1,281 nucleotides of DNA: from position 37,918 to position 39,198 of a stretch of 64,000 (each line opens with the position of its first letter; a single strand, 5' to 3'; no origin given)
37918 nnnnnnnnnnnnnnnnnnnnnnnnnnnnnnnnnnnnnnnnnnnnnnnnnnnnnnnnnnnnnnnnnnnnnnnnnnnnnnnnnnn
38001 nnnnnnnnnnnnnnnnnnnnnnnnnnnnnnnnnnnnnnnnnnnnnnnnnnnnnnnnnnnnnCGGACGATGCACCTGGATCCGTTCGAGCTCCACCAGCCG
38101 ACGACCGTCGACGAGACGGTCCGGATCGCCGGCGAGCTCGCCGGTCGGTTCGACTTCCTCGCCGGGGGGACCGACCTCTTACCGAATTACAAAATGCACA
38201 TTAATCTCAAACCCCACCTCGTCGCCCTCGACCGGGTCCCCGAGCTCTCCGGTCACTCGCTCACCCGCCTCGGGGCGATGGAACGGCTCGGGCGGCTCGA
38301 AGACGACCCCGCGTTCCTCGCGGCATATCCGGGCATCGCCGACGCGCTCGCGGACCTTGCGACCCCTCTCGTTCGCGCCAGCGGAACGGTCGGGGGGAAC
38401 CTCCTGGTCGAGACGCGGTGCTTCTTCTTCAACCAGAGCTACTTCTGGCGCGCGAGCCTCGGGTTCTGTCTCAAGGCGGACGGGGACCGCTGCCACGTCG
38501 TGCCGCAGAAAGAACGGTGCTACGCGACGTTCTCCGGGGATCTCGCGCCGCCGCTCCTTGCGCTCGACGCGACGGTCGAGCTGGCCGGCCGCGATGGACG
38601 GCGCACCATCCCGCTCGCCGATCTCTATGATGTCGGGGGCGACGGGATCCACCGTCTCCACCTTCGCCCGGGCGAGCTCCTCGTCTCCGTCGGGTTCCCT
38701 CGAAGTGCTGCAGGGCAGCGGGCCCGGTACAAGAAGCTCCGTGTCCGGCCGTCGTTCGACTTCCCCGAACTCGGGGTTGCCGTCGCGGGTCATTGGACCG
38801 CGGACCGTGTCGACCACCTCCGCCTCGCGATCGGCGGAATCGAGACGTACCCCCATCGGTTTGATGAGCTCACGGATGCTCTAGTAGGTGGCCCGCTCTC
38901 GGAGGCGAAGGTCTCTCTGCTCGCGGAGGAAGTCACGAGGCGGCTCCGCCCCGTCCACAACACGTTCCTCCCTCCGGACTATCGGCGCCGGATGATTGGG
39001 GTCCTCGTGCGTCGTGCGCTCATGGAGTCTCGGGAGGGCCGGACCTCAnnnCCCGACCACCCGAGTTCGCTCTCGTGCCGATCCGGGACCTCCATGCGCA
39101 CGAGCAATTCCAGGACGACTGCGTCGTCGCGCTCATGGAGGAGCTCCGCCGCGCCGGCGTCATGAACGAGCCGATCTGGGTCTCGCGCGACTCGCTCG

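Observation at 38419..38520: FAD subunit of the molybdo-hydroxylase carries a C-x15-C-x7-C-x8-C insertion matching the [4Fe-4S] loop of 4-hydroxybenzoyl-CoA reductase HcrB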

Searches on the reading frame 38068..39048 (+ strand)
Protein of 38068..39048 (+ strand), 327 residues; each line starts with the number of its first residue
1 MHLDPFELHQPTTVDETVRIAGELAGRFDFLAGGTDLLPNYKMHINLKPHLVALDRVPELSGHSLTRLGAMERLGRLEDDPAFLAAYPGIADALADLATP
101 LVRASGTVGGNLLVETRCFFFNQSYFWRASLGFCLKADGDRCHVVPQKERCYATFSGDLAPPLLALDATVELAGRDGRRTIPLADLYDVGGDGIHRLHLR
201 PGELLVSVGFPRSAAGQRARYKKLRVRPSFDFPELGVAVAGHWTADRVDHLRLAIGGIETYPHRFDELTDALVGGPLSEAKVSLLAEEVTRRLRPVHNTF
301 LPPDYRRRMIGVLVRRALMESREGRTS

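Call 3: search_solved_structures(query=window:38068-39048:+, max_evalue=0.001, show_alignments=4)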
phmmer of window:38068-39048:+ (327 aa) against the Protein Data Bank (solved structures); distinct sequences matched with E-value up to 0.001: 15.
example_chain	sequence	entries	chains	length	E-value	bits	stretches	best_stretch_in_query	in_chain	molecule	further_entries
1rm6_B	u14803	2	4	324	5.7e-59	203.3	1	4-319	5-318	4-hydroxybenzoyl-CoA reductase beta subunit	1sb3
5y6q_B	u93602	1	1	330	1.3e-27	100.3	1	28-319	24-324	Aldehyde oxidase medium subunit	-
1ffu_C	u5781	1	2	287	5.2e-26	95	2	5-112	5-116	CUTM, FLAVOPROTEIN OF CARBON MONOXIDE DEHYDROGENASE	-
1ffv_C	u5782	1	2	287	1.1e-25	93.9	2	5-112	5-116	CUTM, FLAVOPROTEIN OF CARBON MONOXIDE DEHYDROGENASE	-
5g5g_B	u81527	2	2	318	6.9e-22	81.4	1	23-272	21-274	PUTATIVE XANTHINE DEHYDROGENASE YAGR MOLYBDENUM-BINDING SU SUBUNIT | Aldehyde oxidoreductase FAD-binding subunit PaoB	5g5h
1zxi_C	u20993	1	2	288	6.2e-15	58.5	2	158-321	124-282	Carbon monoxide dehydrogenase medium chain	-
1n5w_C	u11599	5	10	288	8.6e-15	58.1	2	158-321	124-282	Carbon monoxide dehydrogenase medium chain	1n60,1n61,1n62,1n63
4zoh_B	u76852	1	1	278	3.9e-14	55.9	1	156-320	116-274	Putative oxidoreductase FAD-binding subunit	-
7dqx_B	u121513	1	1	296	2.4e-13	53.4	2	153-320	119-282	6-hydroxypseudooxynicotine dehydrogenase complex subunit alpha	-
8uem_B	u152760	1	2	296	2.4e-13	53.4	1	4-112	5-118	Carbon monoxide dehydrogenase medium chain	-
7dqx_E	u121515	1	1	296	2.8e-13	53.1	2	152-320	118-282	6-hydroxypseudooxynicotine dehydrogenase complex subunit alpha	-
1t3q_C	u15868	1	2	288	1.6e-10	44.1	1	161-324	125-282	quinoline 2-oxidoreductase medium subunit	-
3hrd_C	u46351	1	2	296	3.6e-10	42.9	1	154-279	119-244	Nicotinate dehydrogenase FAD-subunit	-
1jro_A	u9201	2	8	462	1.6e-06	30.9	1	157-305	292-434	xanthine dehydrogenase, chain A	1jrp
2w3r_A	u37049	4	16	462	1.7e-06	30.9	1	157-305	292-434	XANTHINE DEHYDROGENASE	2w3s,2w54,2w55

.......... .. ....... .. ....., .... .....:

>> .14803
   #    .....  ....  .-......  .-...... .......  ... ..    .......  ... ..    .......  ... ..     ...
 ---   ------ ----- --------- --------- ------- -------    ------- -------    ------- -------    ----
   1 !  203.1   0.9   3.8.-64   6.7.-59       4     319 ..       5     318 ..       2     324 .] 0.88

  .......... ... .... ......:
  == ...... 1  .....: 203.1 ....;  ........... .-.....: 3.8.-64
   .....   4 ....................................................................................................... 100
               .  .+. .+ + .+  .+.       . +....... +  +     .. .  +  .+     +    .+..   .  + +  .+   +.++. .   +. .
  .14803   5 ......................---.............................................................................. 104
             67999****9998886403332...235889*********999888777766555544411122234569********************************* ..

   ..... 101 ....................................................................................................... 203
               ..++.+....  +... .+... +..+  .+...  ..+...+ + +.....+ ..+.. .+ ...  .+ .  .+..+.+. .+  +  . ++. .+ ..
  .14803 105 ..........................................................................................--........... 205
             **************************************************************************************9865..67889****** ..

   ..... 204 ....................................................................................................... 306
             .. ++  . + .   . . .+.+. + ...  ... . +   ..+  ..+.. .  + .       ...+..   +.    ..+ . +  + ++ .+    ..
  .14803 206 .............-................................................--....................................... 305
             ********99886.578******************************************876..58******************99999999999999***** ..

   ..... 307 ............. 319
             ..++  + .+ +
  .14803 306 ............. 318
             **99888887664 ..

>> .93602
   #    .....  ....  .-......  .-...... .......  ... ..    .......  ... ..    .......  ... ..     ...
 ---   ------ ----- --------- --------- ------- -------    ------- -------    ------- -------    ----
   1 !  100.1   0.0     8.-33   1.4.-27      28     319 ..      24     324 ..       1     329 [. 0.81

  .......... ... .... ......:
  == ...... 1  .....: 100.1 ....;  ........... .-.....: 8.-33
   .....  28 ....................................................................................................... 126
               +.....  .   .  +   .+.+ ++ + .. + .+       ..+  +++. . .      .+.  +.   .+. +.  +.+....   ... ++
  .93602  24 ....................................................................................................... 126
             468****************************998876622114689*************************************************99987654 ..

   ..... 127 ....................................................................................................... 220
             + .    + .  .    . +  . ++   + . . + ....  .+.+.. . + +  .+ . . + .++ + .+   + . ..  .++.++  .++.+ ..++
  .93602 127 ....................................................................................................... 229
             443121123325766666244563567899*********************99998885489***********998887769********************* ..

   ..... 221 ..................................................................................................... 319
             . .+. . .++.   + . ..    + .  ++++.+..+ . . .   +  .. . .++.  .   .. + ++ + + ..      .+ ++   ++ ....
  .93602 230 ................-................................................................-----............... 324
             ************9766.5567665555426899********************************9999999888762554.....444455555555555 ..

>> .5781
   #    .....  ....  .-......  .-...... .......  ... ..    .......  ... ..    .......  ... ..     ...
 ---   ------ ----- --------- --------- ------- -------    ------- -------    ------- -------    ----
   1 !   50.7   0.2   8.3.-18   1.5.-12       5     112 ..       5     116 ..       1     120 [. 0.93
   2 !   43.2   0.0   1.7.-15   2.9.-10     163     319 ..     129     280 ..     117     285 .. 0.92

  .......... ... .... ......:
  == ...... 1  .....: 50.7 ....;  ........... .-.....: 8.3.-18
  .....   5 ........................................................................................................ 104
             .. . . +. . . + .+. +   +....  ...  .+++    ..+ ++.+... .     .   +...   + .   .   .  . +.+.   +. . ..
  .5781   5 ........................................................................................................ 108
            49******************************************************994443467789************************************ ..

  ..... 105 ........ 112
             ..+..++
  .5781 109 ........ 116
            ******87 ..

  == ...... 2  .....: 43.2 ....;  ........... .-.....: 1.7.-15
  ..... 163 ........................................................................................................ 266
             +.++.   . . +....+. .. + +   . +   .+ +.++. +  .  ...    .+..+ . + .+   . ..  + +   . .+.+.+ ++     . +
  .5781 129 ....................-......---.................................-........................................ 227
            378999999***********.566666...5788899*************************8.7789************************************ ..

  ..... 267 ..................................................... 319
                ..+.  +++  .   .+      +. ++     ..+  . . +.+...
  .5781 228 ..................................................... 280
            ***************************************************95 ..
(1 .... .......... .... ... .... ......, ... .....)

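Call 4: search_protein_families(library=pfam, proteins=[window:38068-39048:+])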
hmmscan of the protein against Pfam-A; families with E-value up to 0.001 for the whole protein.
window:38068-39048:+ (327 aa): 2 families
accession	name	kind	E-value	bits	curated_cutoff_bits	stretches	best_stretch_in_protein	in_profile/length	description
PF00941.27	FAD_binding_5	-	1.5e-29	103.5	27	1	5-212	2-169/170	FAD binding domain in molybdopterin dehydrogenase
PF03450.22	CO_deh_flav_C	-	3.1e-12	46.9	25.5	1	221-320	3-101/102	CO dehydrogenase flavoprotein C-terminal domain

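Call 5: search_protein_families(library=ncbifam, proteins=[window:38068-39048:+])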
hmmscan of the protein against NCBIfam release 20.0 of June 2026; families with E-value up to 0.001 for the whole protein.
window:38068-39048:+ (327 aa): 6 families
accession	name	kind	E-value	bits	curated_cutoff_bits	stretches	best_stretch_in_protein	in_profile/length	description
TIGR03195.1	4hydrxCoA_B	equivalog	1.5e-80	270.8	404.55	1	3-318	2-316/321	4-hydroxybenzoyl-CoA reductase subunit beta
NF041019.1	glyceraldDH_beta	equivalog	1.5e-30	106.4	350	2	156-320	121-279/280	glyceraldehyde dehydrogenase subunit beta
NF043083.1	XdhB_XDHase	equivalog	2.4e-30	105.7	310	2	151-322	116-284/289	xanthine dehydrogenase subunit XdhB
NF007427.0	PRK09971.1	equivalog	1.9e-27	96.3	287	2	151-321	116-283/292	xanthine dehydrogenase FAD-binding subunit XdhB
TIGR02963.1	xanthine_xdhA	equivalog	1.8e-20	73.1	467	1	157-320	307-467/468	xanthine dehydrogenase small subunit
TIGR03199.1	pucC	equivalog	2.7e-18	66.2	306.05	2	11-115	1-109/264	xanthine dehydrogenase subunit C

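Call 7: find_homologous_proteins(query=window:38068-39048:+, max_evalue=1e-10)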
Query window:38068-39048:+ (327 aa): 2828 proteins with E <= 1e-10 among 8000 candidates; the best 120 are listed.
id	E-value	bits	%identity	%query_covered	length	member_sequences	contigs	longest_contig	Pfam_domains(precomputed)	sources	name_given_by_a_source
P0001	9.4e-218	740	100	100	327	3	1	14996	PF00941.28,PF03450.23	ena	-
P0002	2.1e-182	624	83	99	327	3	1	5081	PF00941.28,PF03450.23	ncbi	-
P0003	8.1e-180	615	82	100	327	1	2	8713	PF00941.28,PF03450.23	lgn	-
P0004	6.4e-178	609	82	100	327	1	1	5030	PF00941.28,PF03450.23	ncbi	-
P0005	2.1e-177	607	81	99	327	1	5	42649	PF00941.28,PF03450.23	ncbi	-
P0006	4.7e-176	603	82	99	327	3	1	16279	PF00941.28,PF03450.23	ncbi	-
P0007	1.0e-175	602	82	99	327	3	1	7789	PF00941.28,PF03450.23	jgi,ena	-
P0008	1.8e-175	601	81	99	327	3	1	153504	PF00941.28,PF03450.23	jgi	-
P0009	1.0e-172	592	80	99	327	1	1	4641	PF00941.28,PF03450.23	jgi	jgi:4-hydroxybenzoyl-CoA reductase subunit beta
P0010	1.2e-171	589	78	100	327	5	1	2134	PF00941.28,PF03450.23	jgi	jgi:4-hydroxybenzoyl-CoA reductase subunit beta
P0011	1.7e-171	588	79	99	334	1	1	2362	PF00941.28,PF03450.23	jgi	jgi:4-hydroxybenzoyl-CoA reductase subunit beta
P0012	8.1e-171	586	80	99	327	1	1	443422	PF00941.28,PF03450.23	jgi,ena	jgi:4-hydroxybenzoyl-CoA reductase subunit beta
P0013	4.1e-170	583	78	99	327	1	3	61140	PF00941.28,PF03450.23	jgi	jgi:4-hydroxybenzoyl-CoA reductase subunit beta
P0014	1.8e-169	581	79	99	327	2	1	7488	PF00941.28,PF03450.23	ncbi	-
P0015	8.0e-169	579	78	99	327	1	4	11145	PF00941.28,PF03450.23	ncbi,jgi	ncbi:MAG: FAD binding domain-containing protein [Thermoplasmata archaeon]|jgi:4-hydroxybenzoyl-CoA r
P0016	2.7e-168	577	78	99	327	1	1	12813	PF00941.28,PF03450.23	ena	-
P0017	1.2e-167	575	78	99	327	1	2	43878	PF00941.28,PF03450.23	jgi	jgi:4-hydroxybenzoyl-CoA reductase subunit beta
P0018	1.8e-167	575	76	100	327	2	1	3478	PF00941.28,PF03450.23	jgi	jgi:4-hydroxybenzoyl-CoA reductase subunit beta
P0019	2.0e-167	575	78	99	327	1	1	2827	PF00941.28,PF03450.23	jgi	jgi:4-hydroxybenzoyl-CoA reductase subunit beta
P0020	2.2e-167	574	77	99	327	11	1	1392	PF00941.28,PF03450.23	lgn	-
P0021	5.6e-167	573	78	99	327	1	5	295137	PF00941.28,PF03450.23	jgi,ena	jgi:4-hydroxybenzoyl-CoA reductase subunit beta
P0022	1.1e-166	572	77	99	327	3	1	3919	PF00941.28,PF03450.23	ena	-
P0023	4.5e-166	570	78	99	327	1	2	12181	PF00941.28,PF03450.23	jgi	jgi:4-hydroxybenzoyl-CoA reductase subunit beta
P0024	8.7e-166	569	77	99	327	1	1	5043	PF00941.28,PF03450.23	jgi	jgi:4-hydroxybenzoyl-CoA reductase subunit beta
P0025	1.5e-165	568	77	99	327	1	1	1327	PF00941.28,PF03450.23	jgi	-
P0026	3.8e-165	567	77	99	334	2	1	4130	PF00941.28,PF03450.23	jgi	jgi:4-hydroxybenzoyl-CoA reductase subunit beta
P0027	4.5e-165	567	77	99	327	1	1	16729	PF00941.28,PF03450.23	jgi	jgi:4-hydroxybenzoyl-CoA reductase subunit beta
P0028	5.1e-165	567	77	99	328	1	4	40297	PF00941.28,PF03450.23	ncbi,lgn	ncbi:MAG: FAD binding domain-containing protein [Thermoplasmata archaeon]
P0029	5.5e-165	567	77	100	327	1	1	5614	PF00941.28,PF03450.23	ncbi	-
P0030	6.5e-165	566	77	99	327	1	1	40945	PF00941.28,PF03450.23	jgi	jgi:4-hydroxybenzoyl-CoA reductase subunit beta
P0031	1.9e-164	565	75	99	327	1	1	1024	PF00941.28,PF03450.23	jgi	jgi:4-hydroxybenzoyl-CoA reductase subunit beta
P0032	3.4e-164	564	76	100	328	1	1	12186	PF00941.28,PF03450.23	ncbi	-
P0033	5.1e-164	563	77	100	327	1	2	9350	PF00941.28,PF03450.23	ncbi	-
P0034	6.9e-164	563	77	99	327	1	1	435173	PF00941.28,PF03450.23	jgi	jgi:4-hydroxybenzoyl-CoA reductase subunit beta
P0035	9.6e-164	563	74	100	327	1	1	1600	PF00941.28,PF03450.23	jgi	jgi:4-hydroxybenzoyl-CoA reductase subunit beta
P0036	2.0e-163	562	77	97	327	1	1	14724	PF00941.28,PF03450.23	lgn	-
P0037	2.2e-163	561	75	99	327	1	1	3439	PF00941.28,PF03450.23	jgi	jgi:4-hydroxybenzoyl-CoA reductase subunit beta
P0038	1.3e-162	559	75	100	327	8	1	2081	PF00941.28,PF03450.23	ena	-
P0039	7.5e-162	556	77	99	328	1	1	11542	PF00941.28,PF03450.23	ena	-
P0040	7.8e-162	556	75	99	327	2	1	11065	PF00941.28,PF03450.23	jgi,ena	-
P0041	9.9e-162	556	76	100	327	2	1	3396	PF00941.28,PF03450.23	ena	-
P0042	1.0e-161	556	75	99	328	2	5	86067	PF00941.28,PF03450.23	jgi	jgi:4-hydroxybenzoyl-CoA reductase subunit beta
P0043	1.1e-161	556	76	99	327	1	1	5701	PF00941.28,PF03450.23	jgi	jgi:4-hydroxybenzoyl-CoA reductase subunit beta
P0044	1.6e-161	555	75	99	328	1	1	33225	PF00941.28,PF03450.23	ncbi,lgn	ncbi:MAG: FAD binding domain-containing protein [Thermoplasmata archaeon]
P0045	3.3e-161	554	75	100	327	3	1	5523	PF00941.28,PF03450.23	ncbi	-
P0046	3.8e-161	554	75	100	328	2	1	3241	PF00941.28,PF03450.23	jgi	jgi:4-hydroxybenzoyl-CoA reductase subunit beta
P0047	4.0e-161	554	76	99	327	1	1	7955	PF00941.28,PF03450.23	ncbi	-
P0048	1.4e-160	552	75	99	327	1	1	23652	PF00941.28,PF03450.23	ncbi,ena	-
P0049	1.7e-160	552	74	99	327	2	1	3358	PF00941.28,PF03450.23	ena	-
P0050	2.8e-160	551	74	99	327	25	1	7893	PF00941.28,PF03450.23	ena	-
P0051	2.9e-160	551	75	96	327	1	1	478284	PF00941.28,PF03450.23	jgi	jgi:4-hydroxybenzoyl-CoA reductase subunit beta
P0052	3.0e-160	551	75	99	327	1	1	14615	PF00941.28,PF03450.23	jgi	jgi:4-hydroxybenzoyl-CoA reductase subunit beta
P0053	3.0e-160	551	75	99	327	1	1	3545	PF00941.28,PF03450.23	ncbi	-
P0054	3.4e-160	551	75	100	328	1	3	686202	PF00941.28,PF03450.23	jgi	jgi:4-hydroxybenzoyl-CoA reductase subunit beta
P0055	3.8e-160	551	75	100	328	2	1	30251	PF00941.28,PF03450.23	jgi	jgi:4-hydroxybenzoyl-CoA reductase subunit beta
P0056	5.0e-160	550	74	99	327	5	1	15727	PF00941.28,PF03450.23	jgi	-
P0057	5.6e-160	550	75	100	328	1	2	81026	PF00941.28,PF03450.23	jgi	jgi:4-hydroxybenzoyl-CoA reductase subunit beta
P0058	5.8e-160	550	74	100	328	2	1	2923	PF00941.28,PF03450.23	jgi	jgi:4-hydroxybenzoyl-CoA reductase subunit beta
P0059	8.9e-160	550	74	99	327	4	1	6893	PF00941.28,PF03450.23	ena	-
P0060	9.3e-160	549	75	98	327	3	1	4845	PF00941.28,PF03450.23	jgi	-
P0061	9.6e-160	549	74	100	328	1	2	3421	PF00941.28,PF03450.23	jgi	jgi:4-hydroxybenzoyl-CoA reductase subunit beta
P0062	9.8e-160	549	75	99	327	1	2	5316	PF00941.28,PF03450.23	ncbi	-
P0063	1.8e-159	549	76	98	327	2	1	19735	PF00941.28,PF03450.23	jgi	-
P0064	2.5e-159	548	75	100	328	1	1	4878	PF00941.28,PF03450.23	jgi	jgi:4-hydroxybenzoyl-CoA reductase subunit beta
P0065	4.4e-159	547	73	100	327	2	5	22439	PF00941.28,PF03450.23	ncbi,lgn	-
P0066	5.2e-159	547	74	99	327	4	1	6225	PF00941.28,PF03450.23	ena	-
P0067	5.5e-159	547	75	99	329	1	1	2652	PF00941.28,PF03450.23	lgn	-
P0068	8.8e-159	546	75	100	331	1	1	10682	PF00941.28,PF03450.23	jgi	-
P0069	1.3e-158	546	74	100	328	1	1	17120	PF00941.28,PF03450.23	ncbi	-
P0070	1.5e-158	545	73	100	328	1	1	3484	PF00941.28,PF03450.23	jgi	jgi:4-hydroxybenzoyl-CoA reductase subunit beta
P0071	1.6e-158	545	73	99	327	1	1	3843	PF00941.28,PF03450.23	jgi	jgi:4-hydroxybenzoyl-CoA reductase subunit beta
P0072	1.6e-158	545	73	99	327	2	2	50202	PF00941.28,PF03450.23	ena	-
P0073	1.7e-158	545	74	100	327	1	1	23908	PF00941.28,PF03450.23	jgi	jgi:4-hydroxybenzoyl-CoA reductase subunit beta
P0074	1.8e-158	545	75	99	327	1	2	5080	PF00941.28,PF03450.23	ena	-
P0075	2.2e-158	545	73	100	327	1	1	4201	PF00941.28,PF03450.23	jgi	-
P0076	3.0e-158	544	74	100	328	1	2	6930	PF00941.28,PF03450.23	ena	-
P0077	3.6e-158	544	72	99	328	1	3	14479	PF00941.28,PF03450.23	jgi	jgi:4-hydroxybenzoyl-CoA reductase subunit beta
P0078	3.7e-158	544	74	100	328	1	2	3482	PF00941.28,PF03450.23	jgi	jgi:4-hydroxybenzoyl-CoA reductase subunit beta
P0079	4.0e-158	544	74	100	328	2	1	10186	PF00941.28,PF03450.23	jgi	-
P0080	7.6e-158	543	75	100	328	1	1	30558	PF00941.28,PF03450.23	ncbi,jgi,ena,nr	ncbi:MAG TPA: FAD binding domain-containing protein [Thermoplasmata archaeon]|nr:FAD binding domain-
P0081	1.0e-157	543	75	99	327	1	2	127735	PF00941.28,PF03450.23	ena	-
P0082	1.4e-157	542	74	99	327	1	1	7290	PF00941.28,PF03450.23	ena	-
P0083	1.6e-157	542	74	99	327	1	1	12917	PF00941.28,PF03450.23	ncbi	-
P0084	2.6e-157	541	74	99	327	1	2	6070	PF00941.28,PF03450.23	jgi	-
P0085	2.8e-157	541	74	99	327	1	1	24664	PF00941.28,PF03450.23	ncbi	-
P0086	4.1e-157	541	73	99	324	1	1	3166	PF00941.28,PF03450.23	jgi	jgi:4-hydroxybenzoyl-CoA reductase subunit beta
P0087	4.3e-157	541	74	99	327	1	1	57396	PF00941.28,PF03450.23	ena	-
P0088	4.4e-157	541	74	99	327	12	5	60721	PF00941.28,PF03450.23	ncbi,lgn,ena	-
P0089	6.5e-157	540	73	100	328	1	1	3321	PF00941.28,PF03450.23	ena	-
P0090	7.5e-157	540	73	99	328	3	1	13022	PF00941.28,PF03450.23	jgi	jgi:4-hydroxybenzoyl-CoA reductase subunit beta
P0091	8.5e-157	540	74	100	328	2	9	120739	PF00941.28,PF03450.23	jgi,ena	jgi:4-hydroxybenzoyl-CoA reductase subunit beta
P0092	8.7e-157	540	75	99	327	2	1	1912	PF00941.28,PF03450.23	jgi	jgi:4-hydroxybenzoyl-CoA reductase subunit beta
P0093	8.9e-157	540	74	99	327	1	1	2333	PF00941.28,PF03450.23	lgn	-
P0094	8.9e-157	540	73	100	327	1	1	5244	PF00941.28,PF03450.23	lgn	-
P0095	1.4e-156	539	72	100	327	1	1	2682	PF00941.28,PF03450.23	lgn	-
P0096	1.5e-156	539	73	99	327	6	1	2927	PF00941.28,PF03450.23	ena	-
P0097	1.5e-156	539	74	99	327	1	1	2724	PF00941.28,PF03450.23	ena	-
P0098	1.6e-156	539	73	99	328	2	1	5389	PF00941.28,PF03450.23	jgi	jgi:4-hydroxybenzoyl-CoA reductase subunit beta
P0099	1.9e-156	539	73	100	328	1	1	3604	PF00941.28,PF03450.23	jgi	jgi:4-hydroxybenzoyl-CoA reductase subunit beta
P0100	2.2e-156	538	73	99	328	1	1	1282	PF00941.28,PF03450.23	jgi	jgi:4-hydroxybenzoyl-CoA reductase subunit beta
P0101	2.6e-156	538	75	98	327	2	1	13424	PF00941.28,PF03450.23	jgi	-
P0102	3.0e-156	538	72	100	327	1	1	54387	PF00941.28,PF03450.23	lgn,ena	-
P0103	3.2e-156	538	74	99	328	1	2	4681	PF00941.28,PF03450.23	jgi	jgi:4-hydroxybenzoyl-CoA reductase subunit beta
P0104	3.2e-156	538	73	99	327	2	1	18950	PF00941.28,PF03450.23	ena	-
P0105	3.2e-156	538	74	99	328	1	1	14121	PF00941.28,PF03450.23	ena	-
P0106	3.3e-156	538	73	99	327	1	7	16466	PF00941.28,PF03450.23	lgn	-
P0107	3.7e-156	538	73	99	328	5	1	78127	PF00941.28,PF03450.23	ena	-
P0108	8.8e-156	536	72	99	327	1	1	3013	PF00941.28,PF03450.23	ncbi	-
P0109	9.2e-156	536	74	98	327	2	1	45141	PF00941.28,PF03450.23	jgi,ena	jgi:4-hydroxybenzoyl-CoA reductase subunit beta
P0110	9.8e-156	536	73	100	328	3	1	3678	PF00941.28,PF03450.23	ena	-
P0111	1.1e-155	536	74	98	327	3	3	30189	PF00941.28,PF03450.23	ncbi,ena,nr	ncbi:MAG TPA: FAD binding domain-containing protein [Thermoplasmata archaeon]|nr:FAD binding domain-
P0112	1.1e-155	536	74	99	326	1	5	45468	PF00941.28,PF03450.23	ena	-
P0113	1.3e-155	536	73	99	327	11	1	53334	PF00941.28,PF03450.23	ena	-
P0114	1.4e-155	536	73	99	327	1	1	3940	PF00941.28,PF03450.23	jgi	jgi:4-hydroxybenzoyl-CoA reductase subunit beta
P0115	2.1e-155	535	72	98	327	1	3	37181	PF00941.28,PF03450.23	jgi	-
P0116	2.2e-155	535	74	98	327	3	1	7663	PF00941.28,PF03450.23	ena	-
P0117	3.8e-155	534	72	98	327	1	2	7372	PF00941.28,PF03450.23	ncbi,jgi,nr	ncbi:MAG TPA: FAD binding domain-containing protein [Thermoplasmata archaeon]|nr:FAD binding domain-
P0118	4.4e-155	534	74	99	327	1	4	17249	PF00941.28,PF03450.23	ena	-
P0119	5.0e-155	534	73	98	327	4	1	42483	PF00941.28,PF03450.23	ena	-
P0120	5.3e-155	534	73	99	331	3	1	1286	PF00941.28,PF03450.23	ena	-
